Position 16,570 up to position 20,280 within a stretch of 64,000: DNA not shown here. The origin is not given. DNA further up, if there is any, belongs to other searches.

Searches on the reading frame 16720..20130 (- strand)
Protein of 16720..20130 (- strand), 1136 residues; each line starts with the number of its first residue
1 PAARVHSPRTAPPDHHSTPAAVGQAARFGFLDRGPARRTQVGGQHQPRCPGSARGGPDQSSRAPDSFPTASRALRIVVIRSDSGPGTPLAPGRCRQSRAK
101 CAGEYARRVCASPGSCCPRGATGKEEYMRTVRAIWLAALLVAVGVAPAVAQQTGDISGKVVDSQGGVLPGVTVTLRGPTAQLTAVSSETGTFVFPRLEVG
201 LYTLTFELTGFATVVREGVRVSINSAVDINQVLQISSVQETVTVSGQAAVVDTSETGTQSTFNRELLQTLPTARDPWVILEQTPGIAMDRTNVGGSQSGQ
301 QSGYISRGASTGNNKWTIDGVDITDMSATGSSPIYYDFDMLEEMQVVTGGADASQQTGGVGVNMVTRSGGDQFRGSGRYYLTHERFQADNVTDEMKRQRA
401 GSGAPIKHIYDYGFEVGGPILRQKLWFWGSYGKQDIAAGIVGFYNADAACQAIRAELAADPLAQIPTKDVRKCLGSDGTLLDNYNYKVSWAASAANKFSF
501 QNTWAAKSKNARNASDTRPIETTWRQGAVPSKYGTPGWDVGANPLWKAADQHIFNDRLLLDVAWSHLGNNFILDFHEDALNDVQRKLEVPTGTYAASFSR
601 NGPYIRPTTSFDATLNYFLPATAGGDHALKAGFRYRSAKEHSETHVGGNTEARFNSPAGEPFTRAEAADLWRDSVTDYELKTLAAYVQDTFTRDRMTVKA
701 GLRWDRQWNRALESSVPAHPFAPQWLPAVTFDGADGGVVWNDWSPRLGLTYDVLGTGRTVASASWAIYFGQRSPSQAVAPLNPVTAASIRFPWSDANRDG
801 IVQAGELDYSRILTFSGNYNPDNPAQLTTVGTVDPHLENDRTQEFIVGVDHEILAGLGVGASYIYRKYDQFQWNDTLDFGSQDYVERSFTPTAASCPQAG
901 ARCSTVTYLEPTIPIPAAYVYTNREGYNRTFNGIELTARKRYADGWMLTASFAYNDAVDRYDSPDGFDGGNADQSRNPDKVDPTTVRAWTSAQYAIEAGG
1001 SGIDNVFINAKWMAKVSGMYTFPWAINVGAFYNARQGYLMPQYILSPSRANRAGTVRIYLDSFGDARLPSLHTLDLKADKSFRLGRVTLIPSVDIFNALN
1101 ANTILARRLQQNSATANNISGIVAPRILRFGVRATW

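Call 64: search_protein_families(library=pfam, proteins=[window:16720-20130:-], max_evalue=0.00001)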
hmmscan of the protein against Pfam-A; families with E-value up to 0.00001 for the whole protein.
window:16720-20130:- (1136 aa): 4 families
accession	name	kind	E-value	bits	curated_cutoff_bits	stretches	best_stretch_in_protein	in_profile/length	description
PF25183.1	OMP_b-brl_4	-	5.8e-33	114.7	30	2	481-977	154-653/838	Outer membrane beta barrel domain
PF13620.12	CarboxypepD_reg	-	9.2e-15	55.2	32.3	1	156-233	2-81/82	Carboxypeptidase regulatory-like domain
PF07715.20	Plug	-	2.7e-09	37.9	23.9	1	256-361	6-105/107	TonB-dependent Receptor Plug Domain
PF13715.12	CarbopepD_reg_2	-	2e-08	34.6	32.2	1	156-239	1-82/88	CarboxypepD_reg-like domain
